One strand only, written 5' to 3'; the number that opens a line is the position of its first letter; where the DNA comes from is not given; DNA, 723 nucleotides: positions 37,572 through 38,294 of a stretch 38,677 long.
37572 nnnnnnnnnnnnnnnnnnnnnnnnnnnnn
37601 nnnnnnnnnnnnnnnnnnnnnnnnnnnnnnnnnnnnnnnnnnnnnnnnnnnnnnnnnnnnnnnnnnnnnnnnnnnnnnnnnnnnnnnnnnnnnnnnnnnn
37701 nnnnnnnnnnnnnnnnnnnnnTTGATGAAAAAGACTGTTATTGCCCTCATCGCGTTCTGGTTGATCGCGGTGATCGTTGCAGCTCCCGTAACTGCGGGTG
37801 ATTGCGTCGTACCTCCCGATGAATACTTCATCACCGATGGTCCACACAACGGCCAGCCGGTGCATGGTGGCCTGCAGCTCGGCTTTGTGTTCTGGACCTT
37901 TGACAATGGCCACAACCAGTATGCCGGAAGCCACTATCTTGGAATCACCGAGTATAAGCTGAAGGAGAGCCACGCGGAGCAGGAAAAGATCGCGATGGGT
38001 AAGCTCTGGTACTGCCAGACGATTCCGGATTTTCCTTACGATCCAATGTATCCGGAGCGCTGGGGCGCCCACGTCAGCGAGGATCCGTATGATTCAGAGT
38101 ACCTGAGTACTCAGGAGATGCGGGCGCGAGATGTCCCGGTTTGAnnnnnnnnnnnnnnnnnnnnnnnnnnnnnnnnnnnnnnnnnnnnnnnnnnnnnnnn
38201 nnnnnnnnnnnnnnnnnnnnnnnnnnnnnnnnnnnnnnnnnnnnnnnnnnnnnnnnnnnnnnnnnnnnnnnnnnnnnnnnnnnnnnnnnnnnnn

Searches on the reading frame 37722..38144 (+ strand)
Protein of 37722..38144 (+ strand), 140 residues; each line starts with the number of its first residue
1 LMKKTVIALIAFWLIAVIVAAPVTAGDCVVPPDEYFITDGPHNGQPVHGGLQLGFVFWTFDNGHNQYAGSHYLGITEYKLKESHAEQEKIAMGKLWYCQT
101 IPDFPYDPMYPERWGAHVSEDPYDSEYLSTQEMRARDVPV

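Call 7: search_protein_families(library=pfam, proteins=[window:37722-38144:+], max_evalue=0.1)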
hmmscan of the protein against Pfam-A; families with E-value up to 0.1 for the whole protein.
window:37722-38144:+ (140 aa): 0 families

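Call 10: search_protein_families(library=phrogs, proteins=[window:37722-38144:+], max_evalue=0.01)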
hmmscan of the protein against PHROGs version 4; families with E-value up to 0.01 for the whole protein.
window:37722-38144:+ (140 aa): 0 families

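Call 42: find_homologous_proteins(query=window:37722-38144:+, max_evalue=0.01)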
Query window:37722-38144:+ (140 aa): 4 proteins with E <= 0.01 among 12 candidates.
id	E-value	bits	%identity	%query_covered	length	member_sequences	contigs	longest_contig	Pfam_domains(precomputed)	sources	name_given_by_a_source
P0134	1.1e-78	280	84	97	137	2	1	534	-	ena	-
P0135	1.9e-69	250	75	99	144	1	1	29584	-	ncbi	-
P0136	7.0e-65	236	74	99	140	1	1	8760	-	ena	-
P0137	4.0e-34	136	54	91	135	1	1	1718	-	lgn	-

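Call 43: find_encoding_contigs(protein=P0135, flank=10000, max_places=2)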
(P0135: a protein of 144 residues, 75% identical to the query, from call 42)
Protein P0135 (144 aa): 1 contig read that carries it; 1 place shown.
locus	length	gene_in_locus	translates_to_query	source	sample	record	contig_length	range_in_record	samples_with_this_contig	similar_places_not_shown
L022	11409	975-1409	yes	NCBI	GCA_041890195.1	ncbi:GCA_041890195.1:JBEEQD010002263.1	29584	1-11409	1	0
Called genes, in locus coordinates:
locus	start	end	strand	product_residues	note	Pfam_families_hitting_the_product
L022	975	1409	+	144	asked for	-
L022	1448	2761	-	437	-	-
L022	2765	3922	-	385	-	PF14594:Sipho_Gp37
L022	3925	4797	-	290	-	PF05709:Sipho_tail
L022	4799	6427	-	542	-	-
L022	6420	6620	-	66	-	-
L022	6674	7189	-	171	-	-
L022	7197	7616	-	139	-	-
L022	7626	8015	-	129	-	PF12691:Phage_tail_terminator_6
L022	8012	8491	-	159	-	-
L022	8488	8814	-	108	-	-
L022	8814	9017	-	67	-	-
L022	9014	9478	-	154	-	-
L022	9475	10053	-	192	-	-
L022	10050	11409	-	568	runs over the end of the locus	PF00801:PKD, PF18911:PKD_4, PF00801:PKD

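Call 44: find_encoding_contigs(protein=P0136, flank=10000, max_places=2)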
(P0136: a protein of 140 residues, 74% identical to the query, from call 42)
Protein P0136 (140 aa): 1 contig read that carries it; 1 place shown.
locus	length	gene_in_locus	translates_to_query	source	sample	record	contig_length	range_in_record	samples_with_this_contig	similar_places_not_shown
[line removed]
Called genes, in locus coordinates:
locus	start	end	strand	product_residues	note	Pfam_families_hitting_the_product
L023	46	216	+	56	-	PF12728:HTH_17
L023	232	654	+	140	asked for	-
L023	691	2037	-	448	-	-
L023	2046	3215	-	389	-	PF14594:Sipho_Gp37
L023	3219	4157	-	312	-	PF22768:SPP1_Dit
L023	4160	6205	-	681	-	-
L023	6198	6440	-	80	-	-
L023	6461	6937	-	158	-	-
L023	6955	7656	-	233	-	PF16461:Phage_TTP_12 (weak)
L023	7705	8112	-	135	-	PF11367:Tail_completion_gp17 (weak)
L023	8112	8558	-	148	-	-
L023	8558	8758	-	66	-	?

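Call 64: search_protein_families(library=padloc, proteins=[window:37725-38144:+], max_evalue=0.01)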
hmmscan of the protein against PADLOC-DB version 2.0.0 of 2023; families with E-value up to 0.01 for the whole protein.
window:37725-38144:+ (139 aa): 0 families

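Call 69: find_related_loci(query=A4, collection=metagenome_contigs, flank=10000)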
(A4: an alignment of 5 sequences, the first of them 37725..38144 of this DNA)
Query A4 (139 aa) in metagenome_contigs; peptide patterns used: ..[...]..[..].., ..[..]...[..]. (x = any residue, [..] = any of these).
365 stretches matched a pattern; 1 encode a relative of the query (tblastn E <= 1e-3); 1 distinct loci.
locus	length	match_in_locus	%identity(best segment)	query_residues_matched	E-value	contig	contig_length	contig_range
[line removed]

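Call 72: predict_structure(alignment_id=A4)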
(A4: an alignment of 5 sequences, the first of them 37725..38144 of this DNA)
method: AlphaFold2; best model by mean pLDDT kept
length: 139 residues; sequences in the alignment: 5
mean_pLDDT: 36.8   pTM: 0.18
mean pLDDT of the five models: 36.8, 36.5, 36.4, 35.5, 34.5
residues with pLDDT >= 90: 0; 70-90: 6; 50-70: 12; < 50: 121
segments of 3 or more residues with pLDDT < 50: 19-139
pLDDT, mean of each block of 10 residues (from residue 1): 69 59 33 26 24 29 31 31 39 34 33 33 36 37
secondary structure, 60 per line:
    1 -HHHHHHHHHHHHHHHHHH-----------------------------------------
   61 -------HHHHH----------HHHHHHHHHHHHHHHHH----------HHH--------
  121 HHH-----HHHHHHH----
elements in order: H2-19 H68-72 H83-99 H129-135

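Call 73: search_protein_representatives(alignment_id=A4)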
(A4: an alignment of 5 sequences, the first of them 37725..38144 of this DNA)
Query: 5 sequences, 139 profile positions. Proteins with E-value up to 0.001 (for the whole library): 17; up to 1e-10: 10; up to 1e-30: 7. The best 17 are listed.
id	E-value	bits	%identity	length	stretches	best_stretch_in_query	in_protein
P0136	3.2e-74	263.7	-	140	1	1-139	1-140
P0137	1.0e-59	216.6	-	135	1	1-136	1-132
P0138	1.2e-38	148.4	-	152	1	1-131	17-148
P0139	4.8e-34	133.5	-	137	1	5-130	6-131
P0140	7.3e-33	129.7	-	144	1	2-122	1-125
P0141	4.1e-32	127.2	-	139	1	1-132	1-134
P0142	1.1e-31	125.8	-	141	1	5-131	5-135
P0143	4.4e-15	72.1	-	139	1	6-135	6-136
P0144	1.0e-13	67.7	-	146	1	4-130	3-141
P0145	6.6e-11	58.6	-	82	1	57-124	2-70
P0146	6.6e-09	52.1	-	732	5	25-68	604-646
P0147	3.2e-07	46.6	-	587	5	71-119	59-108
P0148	3.1e-06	43.4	-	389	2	45-132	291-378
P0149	2.6e-05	40.4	-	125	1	3-103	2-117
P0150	5.3e-05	39.4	-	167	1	2-109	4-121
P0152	2.8e-04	37.1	-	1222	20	58-109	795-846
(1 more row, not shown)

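Call 74: search_protein_families(library=pfam, proteins=[P0146, P0147, P0148, P0152, P0138, P0143, P0144, P0150], max_evalue=0.01)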
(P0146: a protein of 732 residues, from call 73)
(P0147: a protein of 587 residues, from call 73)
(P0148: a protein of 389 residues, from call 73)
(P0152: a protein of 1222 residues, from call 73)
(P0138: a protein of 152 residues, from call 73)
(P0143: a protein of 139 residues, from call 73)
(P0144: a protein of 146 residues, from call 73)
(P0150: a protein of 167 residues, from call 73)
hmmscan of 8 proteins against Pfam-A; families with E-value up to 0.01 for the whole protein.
P0146 (732 aa): 6 families
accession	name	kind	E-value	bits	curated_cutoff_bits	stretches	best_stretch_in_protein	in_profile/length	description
PF16655.11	PhoD_N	-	1.7e-13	51.4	30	0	302-338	44-80/90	PhoD-like phosphatase, N-terminal domain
PF00041.27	fn3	-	1.5e-12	48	25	1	176-232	29-81/84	Fibronectin type III domain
PF16656.11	Pur_ac_phosph_N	-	2.5e-11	44.4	30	2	197-220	58-81/93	Purple acid Phosphatase, N-terminal domain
PF25059.1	FN3_DSCAM-DSCAML_C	-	9.8e-06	26.3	39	0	178-223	23-69/89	DSCAM/DSCAML C-terminal Fn3-like domain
PF01058.29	Oxidored_q6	-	3e-05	24.2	27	0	564-585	105-126/128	NADH ubiquinone oxidoreductase, 20 Kd subunit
PF17967.7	Pullulanase_N2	-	0.0026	19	23.2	0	279-311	7-39/112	Pullulanase N2 domain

P0147 (587 aa): 6 families
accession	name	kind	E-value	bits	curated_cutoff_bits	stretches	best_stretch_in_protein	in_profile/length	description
PF01458.23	SUFBD_core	-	4.1e-07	30.1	27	0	304-350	51-97/232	SUF system FeS cluster assembly, SufBD core domain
PF09248.15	DUF1965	-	4.5e-05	23.6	23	0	205-224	21-40/69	Domain of unknown function (DUF1965)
PF15594.11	Imm50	-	5.6e-05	23.7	27.1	0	332-372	17-51/118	Immunity protein 50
PF02317.23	Octopine_DH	-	6.8e-05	23.4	30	0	424-490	3-48/150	NAD/NADP octopine/nopaline dehydrogenase, alpha-helical domain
PF03953.22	Tubulin_C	-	0.00032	21.3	26.6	0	155-187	72-104/126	Tubulin C-terminal domain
PF15529.11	Ntox24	-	0.0092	16.7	24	0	317-349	4-36/91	Bacterial toxin 24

P0148 (389 aa): 1 family
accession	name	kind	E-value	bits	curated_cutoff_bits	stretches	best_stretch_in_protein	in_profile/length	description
PF18867.6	HEPN-like_int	-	0.0087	16.5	25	0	90-148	90-147/151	HEPN-like integron domain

P0152 (1222 aa): 0 families

P0138 (152 aa): 0 families

P0143 (139 aa): 0 families

P0144 (146 aa): 0 families

P0150 (167 aa): 0 families

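Call 86: predict_structure(alignment_id=A6)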
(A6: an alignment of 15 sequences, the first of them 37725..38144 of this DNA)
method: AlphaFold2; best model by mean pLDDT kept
length: 139 residues; sequences in the alignment: 15
mean_pLDDT: 57.9   pTM: 0.44
mean pLDDT of the five models: 57.9, 56.9, 56.6, 54.1, 53.1
residues with pLDDT >= 90: 0; 70-90: 35; 50-70: 59; < 50: 45
segments of 3 or more residues with pLDDT < 50: 20-24, 48-51, 61-80, 116-124, 136-139
pLDDT, mean of each block of 10 residues (from residue 1): 75 64 60 71 57 54 39 42 64 71 67 51 49 46
secondary structure, 60 per line:
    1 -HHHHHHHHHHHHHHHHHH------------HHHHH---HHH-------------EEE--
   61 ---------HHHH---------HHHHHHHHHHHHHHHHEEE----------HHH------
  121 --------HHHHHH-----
elements in order: H2-19 H32-36 E56-58 H70-73 H83-98 E99-101 H129-134

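Call 92: fold_search(model_id=the predicted structure, library=pdb)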
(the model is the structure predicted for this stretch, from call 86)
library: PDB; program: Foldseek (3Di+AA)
matches with E <= 10: 0; with E <= 0.001: 0
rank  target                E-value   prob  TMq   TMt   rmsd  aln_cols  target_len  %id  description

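Call 93: fold_search(model_id=the predicted structure, library=viral)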
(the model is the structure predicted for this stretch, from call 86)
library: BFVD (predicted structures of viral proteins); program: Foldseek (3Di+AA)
matches with E <= 10: 2; with E <= 0.001: 0
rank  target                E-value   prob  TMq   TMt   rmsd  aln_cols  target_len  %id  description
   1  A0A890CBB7            7.4e+00  0.01  0.12  0.15  32.5       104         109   14  Uncharacterized protein [Anelloviridae sp.]
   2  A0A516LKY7            7.9e+00  0.02  0.16  0.17  17.4        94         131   18  (no name in the UniProt tables at hand)

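Call 94: search_protein_families(library=phrogs, proteins=[L022:1448-2761:-, L023:46-216:+], max_evalue=0.01)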
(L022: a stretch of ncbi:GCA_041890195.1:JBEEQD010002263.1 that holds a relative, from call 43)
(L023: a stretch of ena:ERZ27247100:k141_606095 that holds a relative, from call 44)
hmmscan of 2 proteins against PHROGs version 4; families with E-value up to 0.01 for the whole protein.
L022:1448-2761:- (437 aa): 17 families
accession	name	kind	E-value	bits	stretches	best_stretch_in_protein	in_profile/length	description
phrog_9534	-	head and packaging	5.1e-27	96.3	1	5-158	5-149/303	head protein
phrog_1220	-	head and packaging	1.7e-25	91.3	1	13-171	22-170/574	head protein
phrog_2647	-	head and packaging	1.5e-22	81.2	1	181-345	84-251/336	head decoration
phrog_5339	-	head and packaging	1.7e-19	70.6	1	1-161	4-160/633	virion structural protein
phrog_27782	-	unknown function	3.3e-18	66.7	1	182-323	136-270/644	-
phrog_17342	-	unknown function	9.9e-18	65.5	1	21-165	23-165/326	-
phrog_30390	-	unknown function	1.4e-16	61.1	1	226-418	534-729/766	-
phrog_27282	-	unknown function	3.1e-14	53.8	1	41-157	39-153/445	-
phrog_17264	-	unknown function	1.4e-12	48.6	1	221-324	1-100/147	-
phrog_16867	-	unknown function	1.4e-12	48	1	215-322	72-176/631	-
phrog_35103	-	unknown function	3.6e-11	42.8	1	16-149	19-145/916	-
phrog_11518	-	tail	6.8e-11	42.1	1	218-329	166-273/812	tail fiber protein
phrog_18805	-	unknown function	1.6e-10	41.4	1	37-168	35-169/457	-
phrog_20556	-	tail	1.8e-10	41.4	1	15-146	17-131/528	baseplate protein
phrog_13571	-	head and packaging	8.3e-10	39.4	1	7-147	8-142/356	virion structural protein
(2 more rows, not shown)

L023:46-216:+ (56 aa): 14 families
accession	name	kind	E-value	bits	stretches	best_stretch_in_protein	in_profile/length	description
phrog_66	-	integration and excision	2.2e-08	35.2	1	3-52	91-141/412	excisionase and transcriptional regulator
phrog_6401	-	DNA, RNA and nucleotide metabolism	2.5e-07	31.5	1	4-51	8-56/64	DNA binding protein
phrog_7735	-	integration and excision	2.1e-06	29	1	5-52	5-51/99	excisionase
phrog_1840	-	integration and excision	5.2e-06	27.9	1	6-51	7-53/90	excisionase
phrog_10045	-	DNA, RNA and nucleotide metabolism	5.4e-05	24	1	3-49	18-65/74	HTH DNA binding protein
phrog_2907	-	integration and excision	6.3e-05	24.4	1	2-50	3-56/117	excisionase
phrog_25665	-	integration and excision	6.8e-05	24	1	11-52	31-72/93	excisionase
phrog_2655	-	integration and excision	0.00028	21.6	1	2-54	111-167/181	excisionase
phrog_668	-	DNA, RNA and nucleotide metabolism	0.00055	20.7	1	2-53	60-112/181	HTH DNA binding protein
phrog_1877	-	DNA, RNA and nucleotide metabolism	0.0007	20.5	1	5-50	60-105/129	DNA binding protein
phrog_15534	-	DNA, RNA and nucleotide metabolism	0.00078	21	1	3-51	41-88/93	HTH DNA binding protein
phrog_6620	-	integration and excision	0.0047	17.5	1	6-52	2-50/201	transposase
phrog_21603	-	unknown function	0.0079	16.8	1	5-43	6-44/77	-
phrog_4691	-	integration and excision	0.0083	17.2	1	6-38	19-52/78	excisionase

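Call 95: search_protein_families(library=pfam, proteins=[L022:1448-2761:-, L023:46-216:+, L022:838-984:+], max_evalue=0.05)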
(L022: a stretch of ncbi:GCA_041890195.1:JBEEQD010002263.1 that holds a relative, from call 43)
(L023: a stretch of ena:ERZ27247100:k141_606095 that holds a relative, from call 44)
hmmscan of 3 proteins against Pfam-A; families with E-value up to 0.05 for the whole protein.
L022:1448-2761:- (437 aa): 0 families

L023:46-216:+ (56 aa): 9 families
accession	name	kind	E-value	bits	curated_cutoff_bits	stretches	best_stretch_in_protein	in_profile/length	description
PF12728.13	HTH_17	-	4.2e-14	53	27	1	5-51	1-47/51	Helix-turn-helix domain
PF13411.12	MerR_1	-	0.0011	19.5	21.6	1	6-49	1-45/69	MerR HTH family regulatory protein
PF13591.12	MerR_2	-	0.002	18.3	29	1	7-49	2-44/84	MerR HTH family regulatory protein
PF02042.20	RWP-RK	-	0.0052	17.1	29.3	0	25-50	7-32/49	RWP-RK domain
PF08220.18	HTH_DeoR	-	0.01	16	21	1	4-22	13-31/57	DeoR-like helix-turn-helix domain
PF13384.12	HTH_23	-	0.015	15.5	24.6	1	2-22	14-34/50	Homeodomain-like domain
PF04545.22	Sigma70_r4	-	0.032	14.2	24.1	0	5-25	20-40/50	Sigma-70, region 4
PF20862.2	DUF6843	-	0.038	14.3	27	1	3-47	59-101/110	Family of unknown function (DUF6843)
PF00376.29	MerR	-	0.049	13.9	28.2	0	7-31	1-25/38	MerR family regulatory protein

L022:838-984:+ (48 aa): 6 families
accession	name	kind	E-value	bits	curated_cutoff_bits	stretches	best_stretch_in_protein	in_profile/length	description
PF14205.11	Cys_rich_KTR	-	7.4e-05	22.9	25.5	1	9-27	5-23/54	Cysteine-rich KTR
PF24458.1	DUF7573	-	9.7e-05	22.7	30.2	1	6-32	10-36/39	Domain of unknown function (DUF7573)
PF08271.17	Zn_Ribbon_TF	-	0.0082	16.1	29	1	10-33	3-26/43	TFIIB zinc-binding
PF08273.17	Zn_Ribbon_Prim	-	0.011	16.5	23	1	8-35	4-34/37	Zinc-binding domain of primase-helicase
PF12760.12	Zn_ribbon_IS1595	-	0.019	15.3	25.4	1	9-33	20-44/46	Transposase zinc-ribbon domain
PF07282.18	Cas12f1-like_TNB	-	0.034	14.7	26.3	1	10-37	31-52/60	Cas12f1-like, TNB domain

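Call 103: search_protein_families(library=ncbifam, proteins=[window:37725-38144:+], max_evalue=0.01)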
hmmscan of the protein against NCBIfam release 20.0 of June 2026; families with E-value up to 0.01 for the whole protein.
window:37725-38144:+ (139 aa): 0 families
